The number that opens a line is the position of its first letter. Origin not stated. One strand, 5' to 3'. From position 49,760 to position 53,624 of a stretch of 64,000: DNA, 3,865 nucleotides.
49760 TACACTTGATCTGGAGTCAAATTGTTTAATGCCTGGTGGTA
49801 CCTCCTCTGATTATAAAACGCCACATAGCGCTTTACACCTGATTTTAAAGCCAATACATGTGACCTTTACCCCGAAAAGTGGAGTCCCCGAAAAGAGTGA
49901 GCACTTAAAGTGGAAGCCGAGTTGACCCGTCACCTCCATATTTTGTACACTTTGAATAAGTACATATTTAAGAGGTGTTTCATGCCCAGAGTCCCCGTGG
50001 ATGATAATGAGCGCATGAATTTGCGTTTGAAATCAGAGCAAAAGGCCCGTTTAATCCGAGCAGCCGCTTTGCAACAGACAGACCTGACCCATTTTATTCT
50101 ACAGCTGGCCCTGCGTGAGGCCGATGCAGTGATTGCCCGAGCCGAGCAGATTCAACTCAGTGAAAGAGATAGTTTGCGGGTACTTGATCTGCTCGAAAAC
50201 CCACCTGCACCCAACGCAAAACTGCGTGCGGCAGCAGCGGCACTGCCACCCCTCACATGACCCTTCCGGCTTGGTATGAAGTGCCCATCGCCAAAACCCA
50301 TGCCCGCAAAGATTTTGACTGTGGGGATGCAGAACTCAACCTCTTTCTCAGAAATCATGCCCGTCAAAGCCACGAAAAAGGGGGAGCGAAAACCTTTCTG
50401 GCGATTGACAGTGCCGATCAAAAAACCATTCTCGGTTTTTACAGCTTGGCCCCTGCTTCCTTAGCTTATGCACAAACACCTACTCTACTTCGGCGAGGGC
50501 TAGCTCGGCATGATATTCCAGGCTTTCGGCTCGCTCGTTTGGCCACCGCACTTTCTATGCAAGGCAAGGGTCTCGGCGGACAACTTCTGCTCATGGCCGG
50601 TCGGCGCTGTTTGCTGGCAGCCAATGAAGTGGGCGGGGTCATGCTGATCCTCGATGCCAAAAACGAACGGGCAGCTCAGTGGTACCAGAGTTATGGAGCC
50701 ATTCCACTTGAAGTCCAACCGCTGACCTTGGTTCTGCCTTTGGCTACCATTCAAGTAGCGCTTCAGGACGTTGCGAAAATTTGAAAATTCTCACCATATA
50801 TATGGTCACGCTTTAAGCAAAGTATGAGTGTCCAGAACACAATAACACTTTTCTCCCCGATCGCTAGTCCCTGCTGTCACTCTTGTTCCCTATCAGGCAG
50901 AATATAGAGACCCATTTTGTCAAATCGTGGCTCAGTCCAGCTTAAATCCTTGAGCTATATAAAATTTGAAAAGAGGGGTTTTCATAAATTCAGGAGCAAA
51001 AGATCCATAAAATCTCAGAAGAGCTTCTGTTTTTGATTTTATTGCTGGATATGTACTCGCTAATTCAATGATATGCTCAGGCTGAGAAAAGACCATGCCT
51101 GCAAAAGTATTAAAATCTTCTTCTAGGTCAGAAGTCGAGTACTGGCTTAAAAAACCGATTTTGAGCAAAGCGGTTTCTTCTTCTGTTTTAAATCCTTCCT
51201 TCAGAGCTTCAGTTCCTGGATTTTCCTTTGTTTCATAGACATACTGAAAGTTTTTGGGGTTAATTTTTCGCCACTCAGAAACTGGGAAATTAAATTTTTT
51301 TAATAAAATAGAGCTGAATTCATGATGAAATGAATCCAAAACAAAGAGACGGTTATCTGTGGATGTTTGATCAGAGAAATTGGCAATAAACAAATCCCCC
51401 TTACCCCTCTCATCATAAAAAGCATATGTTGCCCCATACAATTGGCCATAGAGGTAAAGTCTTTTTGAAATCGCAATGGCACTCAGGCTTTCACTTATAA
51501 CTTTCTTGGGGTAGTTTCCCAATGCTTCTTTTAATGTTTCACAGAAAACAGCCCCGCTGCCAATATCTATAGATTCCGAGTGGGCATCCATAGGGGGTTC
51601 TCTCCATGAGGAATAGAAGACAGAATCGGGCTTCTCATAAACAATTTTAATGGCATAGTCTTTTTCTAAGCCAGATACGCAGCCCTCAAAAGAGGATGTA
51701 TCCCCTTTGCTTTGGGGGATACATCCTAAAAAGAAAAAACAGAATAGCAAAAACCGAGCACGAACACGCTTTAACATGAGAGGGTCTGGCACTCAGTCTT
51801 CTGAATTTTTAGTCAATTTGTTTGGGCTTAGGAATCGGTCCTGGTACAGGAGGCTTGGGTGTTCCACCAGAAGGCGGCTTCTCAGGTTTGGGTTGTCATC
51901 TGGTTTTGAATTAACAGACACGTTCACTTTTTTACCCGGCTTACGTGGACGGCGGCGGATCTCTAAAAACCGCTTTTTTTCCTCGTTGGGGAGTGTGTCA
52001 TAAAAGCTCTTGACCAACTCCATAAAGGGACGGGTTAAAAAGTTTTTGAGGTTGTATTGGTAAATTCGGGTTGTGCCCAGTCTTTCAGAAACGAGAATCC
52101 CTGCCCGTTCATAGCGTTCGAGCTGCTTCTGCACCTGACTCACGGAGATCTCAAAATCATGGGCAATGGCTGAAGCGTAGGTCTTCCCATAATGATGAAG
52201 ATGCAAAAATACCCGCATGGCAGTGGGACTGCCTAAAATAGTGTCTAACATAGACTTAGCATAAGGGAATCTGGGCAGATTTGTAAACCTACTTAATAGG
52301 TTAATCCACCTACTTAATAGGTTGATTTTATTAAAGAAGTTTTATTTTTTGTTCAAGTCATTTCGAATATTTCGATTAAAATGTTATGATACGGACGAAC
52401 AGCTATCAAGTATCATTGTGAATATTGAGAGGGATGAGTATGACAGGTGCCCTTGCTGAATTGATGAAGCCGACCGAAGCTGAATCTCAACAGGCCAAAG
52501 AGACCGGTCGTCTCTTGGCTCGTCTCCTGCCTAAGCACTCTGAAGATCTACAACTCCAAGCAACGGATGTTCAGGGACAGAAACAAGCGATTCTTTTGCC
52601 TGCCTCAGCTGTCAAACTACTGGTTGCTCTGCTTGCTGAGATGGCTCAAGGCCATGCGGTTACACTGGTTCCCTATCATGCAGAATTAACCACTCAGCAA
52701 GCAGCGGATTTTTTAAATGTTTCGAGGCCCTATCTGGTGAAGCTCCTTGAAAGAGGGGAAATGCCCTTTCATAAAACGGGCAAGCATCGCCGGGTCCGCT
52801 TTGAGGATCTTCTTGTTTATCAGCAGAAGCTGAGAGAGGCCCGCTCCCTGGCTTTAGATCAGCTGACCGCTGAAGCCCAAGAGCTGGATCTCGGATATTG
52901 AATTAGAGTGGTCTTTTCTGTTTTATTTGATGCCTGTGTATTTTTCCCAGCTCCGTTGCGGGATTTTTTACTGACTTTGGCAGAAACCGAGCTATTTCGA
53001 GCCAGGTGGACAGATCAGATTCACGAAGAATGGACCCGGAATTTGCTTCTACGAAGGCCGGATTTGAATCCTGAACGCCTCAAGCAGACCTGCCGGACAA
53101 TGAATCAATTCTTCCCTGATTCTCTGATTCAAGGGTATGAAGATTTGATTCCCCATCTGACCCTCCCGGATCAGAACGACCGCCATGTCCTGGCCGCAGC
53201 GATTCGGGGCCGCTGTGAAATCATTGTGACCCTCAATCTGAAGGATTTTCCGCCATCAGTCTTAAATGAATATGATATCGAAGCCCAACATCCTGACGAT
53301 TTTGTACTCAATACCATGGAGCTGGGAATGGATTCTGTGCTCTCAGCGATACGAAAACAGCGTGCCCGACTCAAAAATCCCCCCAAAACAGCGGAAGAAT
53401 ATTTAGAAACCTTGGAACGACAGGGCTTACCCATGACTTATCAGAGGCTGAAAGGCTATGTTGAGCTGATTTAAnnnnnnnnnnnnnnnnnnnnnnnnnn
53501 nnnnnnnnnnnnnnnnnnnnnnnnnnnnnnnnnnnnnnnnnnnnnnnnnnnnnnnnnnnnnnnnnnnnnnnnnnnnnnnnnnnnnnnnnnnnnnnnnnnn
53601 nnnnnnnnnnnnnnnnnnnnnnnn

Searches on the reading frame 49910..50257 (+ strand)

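Call 103: search_protein_families(library=pfam, proteins=[window:49910-50257:+], max_evalue=0.0001)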
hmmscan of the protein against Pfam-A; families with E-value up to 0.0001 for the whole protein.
window:49910-50257:+ (116 aa): 1 family
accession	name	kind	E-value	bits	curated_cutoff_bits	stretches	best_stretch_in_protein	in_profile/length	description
PF08681.18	TacA1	-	1.8e-21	76.3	21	1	35-111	1-77/80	Antitoxin TacA 1-like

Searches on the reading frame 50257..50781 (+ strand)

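Call 103: search_protein_families(library=pfam, proteins=[window:50257-50781:+], max_evalue=0.0001)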
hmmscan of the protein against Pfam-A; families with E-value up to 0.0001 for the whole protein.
window:50257-50781:+ (175 aa): 1 family
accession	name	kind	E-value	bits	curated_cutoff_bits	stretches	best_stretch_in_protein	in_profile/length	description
PF13508.13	Acetyltransf_7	-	3.5e-05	24.5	27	1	72-147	28-81/84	Acetyltransferase (GNAT) domain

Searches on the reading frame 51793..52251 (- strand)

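Call 3: search_protein_families(library=pfam, proteins=[window:51793-52251:-], max_evalue=1)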
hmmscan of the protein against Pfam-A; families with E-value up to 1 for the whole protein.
window:51793-52251:- (152 aa): 9 families
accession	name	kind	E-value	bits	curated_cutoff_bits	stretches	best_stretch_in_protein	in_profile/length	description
PF12840.13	HTH_20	-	9.8e-07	29.1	27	1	6-55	1-50/51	Helix-turn-helix domain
PF01978.25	TrmB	-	0.0017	18.6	25.6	1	12-65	11-63/68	Sugar-specific transcriptional regulator TrmB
PF10007.15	DUF2250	-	0.0038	17.7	24.4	1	5-56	4-55/93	Uncharacterized protein conserved in archaea (DUF2250)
PF13730.12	HTH_36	-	0.0089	16.3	25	1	8-53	4-55/55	Helix-turn-helix domain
PF14502.12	HTH_41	-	0.028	14.3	25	1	29-59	12-42/48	Helix-turn-helix domain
PF08222.17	HTH_CodY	-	0.037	14.1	27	1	22-64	3-45/61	CodY helix-turn-helix domain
PF12802.13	MarR_2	-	0.11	13.2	27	1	8-59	4-56/61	MarR family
PF24033.1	DUF7342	-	0.11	13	31.6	1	26-81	20-75/150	Family of unknown function (DUF7342)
PF13551.12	HTH_29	-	0.16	12.6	28.1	1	24-53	12-44/64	Winged helix-turn helix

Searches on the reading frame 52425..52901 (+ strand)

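Call 3: search_protein_families(library=pfam, proteins=[window:52425-52901:+], max_evalue=1)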
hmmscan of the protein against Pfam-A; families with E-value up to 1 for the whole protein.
window:52425-52901:+ (158 aa): 4 families
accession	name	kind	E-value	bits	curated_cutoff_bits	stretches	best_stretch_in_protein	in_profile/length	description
PF12728.13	HTH_17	-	2.6e-12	47.2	27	1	88-135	2-49/51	Helix-turn-helix domain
PF09107.17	SelB-wing_3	-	0.064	13.2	23.2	1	86-109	7-30/47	Elongation factor SelB, winged helix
PF13338.12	AbiEi_4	-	0.097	13.2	25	1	88-112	14-37/49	Transcriptional regulator, AbiEi antitoxin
PF22607.2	FAD_binding-like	-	0.17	12.3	27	1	36-98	66-126/130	FAD binding domain-like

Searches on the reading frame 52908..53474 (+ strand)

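Call 3: search_protein_families(library=pfam, proteins=[window:52908-53474:+], max_evalue=1)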
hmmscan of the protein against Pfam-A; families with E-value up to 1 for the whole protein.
window:52908-53474:+ (188 aa): 2 families
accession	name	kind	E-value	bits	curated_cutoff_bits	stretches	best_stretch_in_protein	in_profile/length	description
PF13470.12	PIN_3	-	4.2e-10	40.9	27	1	5-111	2-114/115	PIN domain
PF24610.1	DUF7623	-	0.019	15.5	27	1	127-172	3-48/64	Domain of unknown function (DUF7623)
